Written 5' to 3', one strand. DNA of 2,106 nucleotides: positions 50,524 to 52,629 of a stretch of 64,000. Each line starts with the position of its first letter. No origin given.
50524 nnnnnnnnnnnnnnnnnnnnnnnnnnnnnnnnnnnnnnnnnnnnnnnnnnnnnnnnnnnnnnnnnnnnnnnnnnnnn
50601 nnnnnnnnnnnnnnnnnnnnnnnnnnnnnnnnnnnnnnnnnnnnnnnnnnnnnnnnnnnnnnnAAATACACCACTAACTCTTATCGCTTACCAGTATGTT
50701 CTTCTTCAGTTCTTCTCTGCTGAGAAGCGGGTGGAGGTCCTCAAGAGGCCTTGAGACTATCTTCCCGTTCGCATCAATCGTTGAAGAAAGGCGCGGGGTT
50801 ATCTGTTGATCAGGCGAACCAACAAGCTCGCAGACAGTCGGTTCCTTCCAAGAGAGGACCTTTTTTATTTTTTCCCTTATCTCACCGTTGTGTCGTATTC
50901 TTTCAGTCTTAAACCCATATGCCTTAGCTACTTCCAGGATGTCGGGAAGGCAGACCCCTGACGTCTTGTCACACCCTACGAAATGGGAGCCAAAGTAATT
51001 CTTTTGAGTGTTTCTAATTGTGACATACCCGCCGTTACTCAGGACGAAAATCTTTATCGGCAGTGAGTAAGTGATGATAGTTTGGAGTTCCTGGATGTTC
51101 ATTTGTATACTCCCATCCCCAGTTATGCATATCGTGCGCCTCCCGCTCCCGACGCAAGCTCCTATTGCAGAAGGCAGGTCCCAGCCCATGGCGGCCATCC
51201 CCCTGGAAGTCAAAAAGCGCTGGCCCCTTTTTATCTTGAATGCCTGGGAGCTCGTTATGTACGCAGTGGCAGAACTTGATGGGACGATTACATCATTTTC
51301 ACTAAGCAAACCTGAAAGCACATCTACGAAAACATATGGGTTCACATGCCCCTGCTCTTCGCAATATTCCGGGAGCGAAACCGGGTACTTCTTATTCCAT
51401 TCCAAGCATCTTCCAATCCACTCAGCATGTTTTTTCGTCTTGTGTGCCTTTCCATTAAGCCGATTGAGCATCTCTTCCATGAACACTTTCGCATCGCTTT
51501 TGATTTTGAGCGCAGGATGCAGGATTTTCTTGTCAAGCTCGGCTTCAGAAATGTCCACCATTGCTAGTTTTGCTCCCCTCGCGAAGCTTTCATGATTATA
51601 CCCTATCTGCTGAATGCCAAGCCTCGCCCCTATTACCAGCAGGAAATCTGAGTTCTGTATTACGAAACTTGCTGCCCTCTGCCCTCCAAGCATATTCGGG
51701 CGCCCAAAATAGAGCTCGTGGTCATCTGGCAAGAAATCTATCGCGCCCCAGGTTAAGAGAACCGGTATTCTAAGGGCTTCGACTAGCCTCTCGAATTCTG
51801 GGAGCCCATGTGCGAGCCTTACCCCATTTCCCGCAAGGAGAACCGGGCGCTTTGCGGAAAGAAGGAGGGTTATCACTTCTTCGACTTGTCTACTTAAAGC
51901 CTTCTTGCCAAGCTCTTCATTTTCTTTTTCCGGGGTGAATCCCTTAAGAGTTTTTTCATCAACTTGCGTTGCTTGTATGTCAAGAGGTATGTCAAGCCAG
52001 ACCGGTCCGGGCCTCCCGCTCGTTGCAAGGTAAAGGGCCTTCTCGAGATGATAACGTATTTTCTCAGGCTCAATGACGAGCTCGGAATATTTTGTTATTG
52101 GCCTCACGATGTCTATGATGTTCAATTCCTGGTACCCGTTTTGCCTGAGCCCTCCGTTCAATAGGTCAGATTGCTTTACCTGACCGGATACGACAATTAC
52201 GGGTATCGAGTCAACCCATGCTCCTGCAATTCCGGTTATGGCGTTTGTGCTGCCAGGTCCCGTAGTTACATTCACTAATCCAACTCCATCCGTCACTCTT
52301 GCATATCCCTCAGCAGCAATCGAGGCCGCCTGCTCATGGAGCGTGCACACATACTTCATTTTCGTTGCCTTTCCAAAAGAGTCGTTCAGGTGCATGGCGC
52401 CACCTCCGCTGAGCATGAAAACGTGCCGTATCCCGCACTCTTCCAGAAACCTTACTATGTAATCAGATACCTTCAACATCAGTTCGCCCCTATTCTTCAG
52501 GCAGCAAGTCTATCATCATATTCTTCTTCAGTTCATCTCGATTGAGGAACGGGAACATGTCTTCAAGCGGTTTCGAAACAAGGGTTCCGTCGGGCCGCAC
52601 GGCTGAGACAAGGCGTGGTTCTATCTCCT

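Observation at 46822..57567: Archaeal gene set for a CDP-linked 3,6-dideoxy, possibly C-branched hexose (yersiniose-like) pathway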

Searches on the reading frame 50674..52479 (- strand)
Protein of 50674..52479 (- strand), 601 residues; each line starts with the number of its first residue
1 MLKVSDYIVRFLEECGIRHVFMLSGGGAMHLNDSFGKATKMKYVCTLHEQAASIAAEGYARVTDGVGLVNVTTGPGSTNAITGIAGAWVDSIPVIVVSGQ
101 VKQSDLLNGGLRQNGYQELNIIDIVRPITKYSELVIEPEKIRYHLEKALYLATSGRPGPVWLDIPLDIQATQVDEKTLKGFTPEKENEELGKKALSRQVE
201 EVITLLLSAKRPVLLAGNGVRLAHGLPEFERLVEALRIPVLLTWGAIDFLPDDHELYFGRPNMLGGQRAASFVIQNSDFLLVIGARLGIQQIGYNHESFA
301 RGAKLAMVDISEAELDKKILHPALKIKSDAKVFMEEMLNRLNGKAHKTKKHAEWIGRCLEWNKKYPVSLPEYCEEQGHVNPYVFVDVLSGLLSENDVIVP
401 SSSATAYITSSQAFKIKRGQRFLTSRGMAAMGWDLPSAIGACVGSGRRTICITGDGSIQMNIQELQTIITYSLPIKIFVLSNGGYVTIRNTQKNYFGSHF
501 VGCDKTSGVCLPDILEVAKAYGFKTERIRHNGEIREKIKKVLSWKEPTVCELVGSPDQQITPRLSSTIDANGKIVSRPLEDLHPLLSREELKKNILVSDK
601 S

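Call 3: search_protein_families(library=pfam, proteins=[window:50674-52479:-])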
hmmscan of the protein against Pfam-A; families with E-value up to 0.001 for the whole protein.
window:50674-52479:- (601 aa): 3 families
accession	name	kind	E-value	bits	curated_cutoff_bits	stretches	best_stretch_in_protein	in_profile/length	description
PF02776.23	TPP_enzyme_N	-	5e-37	126.7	26.8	1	3-120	2-115/119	Thiamine pyrophosphate enzyme, N-terminal TPP binding domain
PF02775.26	TPP_enzyme_C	-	2.8e-34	118.5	21.9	1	409-551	8-150/151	Thiamine pyrophosphate enzyme, C-terminal TPP binding domain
PF00205.28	TPP_enzyme_M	-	8.9e-29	100.4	30.4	1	199-336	1-136/137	Thiamine pyrophosphate enzyme, central domain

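Call 4: search_protein_families(library=ncbifam, proteins=[window:50674-52479:-])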
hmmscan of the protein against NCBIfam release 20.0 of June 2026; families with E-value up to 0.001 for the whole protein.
window:50674-52479:- (601 aa): 53 families (the best 25 are shown)
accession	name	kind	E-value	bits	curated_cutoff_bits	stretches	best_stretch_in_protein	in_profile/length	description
TIGR00118.1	acolac_lg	equivalog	7.7e-115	384.4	538.35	1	4-564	3-544/557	biosynthetic-type acetolactate synthase large subunit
NF005860.0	PRK07789.1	equivalog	7.9e-104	348.1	881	1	5-590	37-611/615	acetolactate synthase large subunit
NF004710.0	PRK06048.1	equivalog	3.1e-103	346.2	976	1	3-565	9-548/561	acetolactate synthase large subunit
NF006524.0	PRK08978.1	equivalog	9e-101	337.8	738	1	5-562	4-532/548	acetolactate synthase 2 catalytic subunit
NF005058.0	PRK06466.1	equivalog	1.4e-99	334.2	951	1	2-549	4-541/574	acetolactate synthase 3 large subunit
NF004919.0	PRK06276.1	equivalog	2.7e-99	333.1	866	1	4-560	3-544/582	acetolactate synthase large subunit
NF006016.1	PRK08155.1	equivalog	5.1e-98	328.9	870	1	5-563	6-541/554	acetolactate synthase large subunit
NF005824.0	PRK07710.1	equivalog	1.3e-96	324.2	976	1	7-564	22-558/573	acetolactate synthase large subunit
NF005651.0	PRK07418.1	subfamily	3.2e-95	319.6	942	1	9-567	26-572/617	acetolactate synthase large subunit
NF005228.0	PRK06725.1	equivalog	1e-91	307.9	991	1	6-577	20-568/571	acetolactate synthase large subunit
NF006319.0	PRK08527.1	equivalog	3.7e-91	306.2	905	1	3-552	5-536/565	acetolactate synthase large subunit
NF005584.0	PRK07282.1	equivalog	2.6e-90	303.6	970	1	5-566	13-552/566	acetolactate synthase large subunit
NF006581.0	PRK09107.1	equivalog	2.8e-88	296.7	974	1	6-569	15-568/595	acetolactate synthase 3 large subunit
NF005409.0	PRK06965.1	equivalog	3e-88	296.7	1035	1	5-550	24-556/587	acetolactate synthase 3 catalytic subunit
NF006525.0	PRK08979.1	equivalog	7.5e-87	292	1084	1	1-547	3-537/572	acetolactate synthase 3 large subunit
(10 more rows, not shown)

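Call 7: find_encoding_contigs(protein=window:50674-52479:-, flank=10000, max_places=6)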
Protein window:50674-52479:- (601 aa): no gene with exactly this product is on record in the collection.

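Call 9: search_solved_structures(query=window:50674-52479:-, max_evalue=1e-30)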
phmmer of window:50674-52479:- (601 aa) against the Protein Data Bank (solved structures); distinct sequences matched with E-value up to 1e-30: 66 (the best 60 are shown).
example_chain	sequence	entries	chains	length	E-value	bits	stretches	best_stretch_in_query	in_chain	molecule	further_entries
8rph_A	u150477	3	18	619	3.1e-136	458.7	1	2-594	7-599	Thiamine pyrophosphate-binding protein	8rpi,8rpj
6lpi_A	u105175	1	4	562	2.2e-77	264.3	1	5-562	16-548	Acetolactate synthase isozyme 1 large subunit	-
7u25_A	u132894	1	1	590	4.5e-77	263.3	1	4-566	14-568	Acetolactate synthase, chloroplastic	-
7stq_A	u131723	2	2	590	2.2e-76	261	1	4-566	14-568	Acetolactate synthase, chloroplastic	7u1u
3e9y_A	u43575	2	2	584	2.4e-76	260.9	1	4-566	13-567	Acetolactate synthase, chloroplastic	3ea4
7tzz_A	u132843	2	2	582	3.1e-76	260.5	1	4-566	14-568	Acetolactate synthase, chloroplastic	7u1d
1ybh_A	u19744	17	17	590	3.1e-76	260.5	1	4-566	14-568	Acetolactate synthase, chloroplast | Acetolactate synthase | Acetolactate synthase, chloroplastic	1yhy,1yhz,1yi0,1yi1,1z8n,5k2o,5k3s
6u9h_A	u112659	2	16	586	3.3e-76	260.5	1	4-566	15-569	Acetolactate synthase, chloroplastic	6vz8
8et5_A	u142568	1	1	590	5.1e-76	259.8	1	4-565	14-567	Acetolactate synthase, chloroplastic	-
5ahk_A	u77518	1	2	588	9.2e-73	249.1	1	2-564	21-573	ACETOLACTATE SYNTHASE II, LARGE SUBUNIT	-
1jsc_A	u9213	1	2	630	1.6e-62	215.2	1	16-557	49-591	ACETOHYDROXY-ACID SYNTHASE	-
6u9d_A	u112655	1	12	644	1.8e-62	215.1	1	16-557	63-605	Acetolactate synthase catalytic subunit, mitochondrial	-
1n0h_A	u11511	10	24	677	2.1e-62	214.9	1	16-557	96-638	Acetolactate synthase | Acetolactate synthase, mitochondrial | Acetolactate synthase catalytic subunit, mitochondrial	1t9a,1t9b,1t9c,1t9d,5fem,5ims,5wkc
6dek_A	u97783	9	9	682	2.4e-61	211.4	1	18-562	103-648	Acetolactate synthase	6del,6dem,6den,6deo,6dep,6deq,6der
8x3x_A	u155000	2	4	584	3.5e-61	210.8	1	6-552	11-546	BbmA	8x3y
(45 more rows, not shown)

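Call 33: find_homologous_proteins(query=window:50674-52479:-, max_evalue=1e-20)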
Query window:50674-52479:- (601 aa): 8000 proteins with E <= 1e-20 among 8000 candidates; the best 120 are listed.
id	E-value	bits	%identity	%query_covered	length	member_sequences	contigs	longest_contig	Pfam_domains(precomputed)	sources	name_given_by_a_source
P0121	0.0e+0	1362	100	100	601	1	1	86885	PF02775.27,PF02776.24,PF00205.29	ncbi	-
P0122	5.1e-234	796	60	99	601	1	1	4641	PF02775.27,PF02776.24,PF00205.29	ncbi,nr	ncbi:thiamine pyrophosphate-binding protein [Candidatus Woesearchaeota archaeon]|nr:thiamine pyropho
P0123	7.0e-231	786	59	99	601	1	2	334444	PF02775.27,PF02776.24,PF00205.29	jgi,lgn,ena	jgi:acetolactate synthase-1/2/3 large subunit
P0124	2.4e-226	771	61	93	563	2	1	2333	PF02775.27,PF02776.24,PF00205.29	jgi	jgi:acetolactate synthase-1/2/3 large subunit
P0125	3.8e-215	734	54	99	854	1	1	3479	PF07883.18,PF02775.27,PF02776.24,PF00205.29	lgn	-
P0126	5.6e-214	730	54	99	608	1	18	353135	PF02775.27,PF02776.24,PF00205.29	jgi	jgi:acetolactate synthase-1/2/3 large subunit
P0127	1.5e-213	729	53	99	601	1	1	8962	PF02775.27,PF02776.24,PF00205.29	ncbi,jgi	jgi:acetolactate synthase-1/2/3 large subunit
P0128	1.9e-211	722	53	99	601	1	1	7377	PF02775.27,PF02776.24,PF00205.29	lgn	-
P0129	2.0e-210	719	53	100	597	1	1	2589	PF02775.27,PF02776.24,PF00205.29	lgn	-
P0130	4.6e-208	711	51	100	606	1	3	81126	PF02775.27,PF02776.24,PF00205.29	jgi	jgi:acetolactate synthase-1/2/3 large subunit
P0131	7.3e-208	710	53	99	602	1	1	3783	PF02775.27,PF02776.24,PF00205.29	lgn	-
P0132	4.1e-207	708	53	99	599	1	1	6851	PF02775.27,PF02776.24,PF00205.29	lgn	-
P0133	4.6e-207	707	52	99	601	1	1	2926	PF02775.27,PF02776.24,PF00205.29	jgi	jgi:acetolactate synthase-1/2/3 large subunit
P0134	3.0e-206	705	52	99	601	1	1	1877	PF02775.27,PF02776.24,PF00205.29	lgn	-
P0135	5.1e-206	704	52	99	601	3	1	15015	PF02775.27,PF02776.24,PF00205.29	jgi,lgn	-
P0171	1.2e-198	680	51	99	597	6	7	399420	PF02775.27,PF02776.24,PF00205.29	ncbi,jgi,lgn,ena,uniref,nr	ncbi:thiamine pyrophosphate-binding protein [Thermodesulfovibrio thiophilus]|uniref:thiamine pyropho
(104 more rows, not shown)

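Call 34: list_cluster_members(proteins=[P0121, P0001, P0171, P0122])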
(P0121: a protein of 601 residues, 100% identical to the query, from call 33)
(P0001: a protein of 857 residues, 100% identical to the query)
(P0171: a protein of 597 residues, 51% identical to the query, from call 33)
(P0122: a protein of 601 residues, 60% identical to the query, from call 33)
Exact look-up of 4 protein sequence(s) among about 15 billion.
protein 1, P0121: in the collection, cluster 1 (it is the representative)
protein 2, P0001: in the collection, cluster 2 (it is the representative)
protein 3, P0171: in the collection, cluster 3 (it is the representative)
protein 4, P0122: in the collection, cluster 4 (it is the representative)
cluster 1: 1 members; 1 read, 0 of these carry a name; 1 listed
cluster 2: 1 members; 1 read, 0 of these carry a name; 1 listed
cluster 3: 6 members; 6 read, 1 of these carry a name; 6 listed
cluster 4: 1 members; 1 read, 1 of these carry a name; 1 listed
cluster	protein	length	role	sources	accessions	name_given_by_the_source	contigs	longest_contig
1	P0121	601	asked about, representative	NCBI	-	-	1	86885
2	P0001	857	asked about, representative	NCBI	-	-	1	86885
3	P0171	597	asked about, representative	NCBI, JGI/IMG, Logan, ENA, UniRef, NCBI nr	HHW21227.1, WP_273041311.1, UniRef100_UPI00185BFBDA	thiamine pyrophosphate-binding protein [Thermodesulfovibrio thiophilus] | thiamine pyrophosphate-binding protein n=1 Tax=Thermodesulfovibrio thiophilus ...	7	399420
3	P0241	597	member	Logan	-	-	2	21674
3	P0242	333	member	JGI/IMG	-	-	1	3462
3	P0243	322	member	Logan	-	-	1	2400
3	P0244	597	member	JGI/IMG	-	-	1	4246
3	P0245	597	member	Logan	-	-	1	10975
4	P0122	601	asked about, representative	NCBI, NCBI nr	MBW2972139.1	thiamine pyrophosphate-binding protein [Candidatus Woesearchaeota archaeon]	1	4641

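Call 42: find_encoding_contigs(protein=P0171, flank=10000, max_places=2)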
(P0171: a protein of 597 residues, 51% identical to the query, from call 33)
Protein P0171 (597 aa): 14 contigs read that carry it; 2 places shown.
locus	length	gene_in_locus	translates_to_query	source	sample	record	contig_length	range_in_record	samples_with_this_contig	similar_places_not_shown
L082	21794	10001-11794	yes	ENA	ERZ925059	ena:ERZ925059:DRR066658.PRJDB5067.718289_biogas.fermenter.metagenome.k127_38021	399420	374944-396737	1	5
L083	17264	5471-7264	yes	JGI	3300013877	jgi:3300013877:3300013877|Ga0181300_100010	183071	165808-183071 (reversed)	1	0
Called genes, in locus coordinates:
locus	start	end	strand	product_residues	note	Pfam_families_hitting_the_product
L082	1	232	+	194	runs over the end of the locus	PF00440:TetR_N, PF17922:TetR_C_17 (weak)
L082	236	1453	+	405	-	PF25917:BSH_RND, PF25885:HH_EMRA (faint), PF25876:HH_MFP_RND, PF25944:Beta-barrel_RND, PF25967:RND-MFP_C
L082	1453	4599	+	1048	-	PF00873:ACR_tran, PF02355:SecD_SecF_C (faint), PF03176:MMPL (weak)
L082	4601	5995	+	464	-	PF02321:OEP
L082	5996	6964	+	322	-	PF00582:Usp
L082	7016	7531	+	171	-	PF13505:OMP_b-brl (weak), PF09411:PagL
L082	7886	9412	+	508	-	PF03102:NeuB, PF08666:SAF (weak), PF07883:Cupin_2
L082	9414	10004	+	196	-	-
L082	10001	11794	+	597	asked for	PF02776:TPP_enzyme_N, PF00205:TPP_enzyme_M, PF02775:TPP_enzyme_C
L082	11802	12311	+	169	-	-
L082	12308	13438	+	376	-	PF08421:Methyltransf_13 (weak), PF07021:MetW, PF13489:Methyltransf_23, PF13847:Methyltransf_31, PF08241:Methyltransf_11, PF08242:Methyltransf_12, PF13649:Methyltransf_25 (weak), PF08484:Methyltransf_14, +2 more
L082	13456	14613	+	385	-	PF22674:C2185-like_N (weak), PF05050:Methyltransf_21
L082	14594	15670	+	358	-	PF01073:3Beta_HSD, PF01370:Epimerase, PF16363:GDP_Man_Dehyd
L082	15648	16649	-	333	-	PF01073:3Beta_HSD, PF01370:Epimerase, PF02719:Polysacc_synt_2, PF04321:RmlD_sub_bind, PF05368:NmrA (weak), PF07993:NAD_binding_4, PF16363:GDP_Man_Dehyd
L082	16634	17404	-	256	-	PF00483:NTP_transferase, PF12804:NTP_transf_3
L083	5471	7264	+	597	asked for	PF02776:TPP_enzyme_N, PF00205:TPP_enzyme_M, PF02775:TPP_enzyme_C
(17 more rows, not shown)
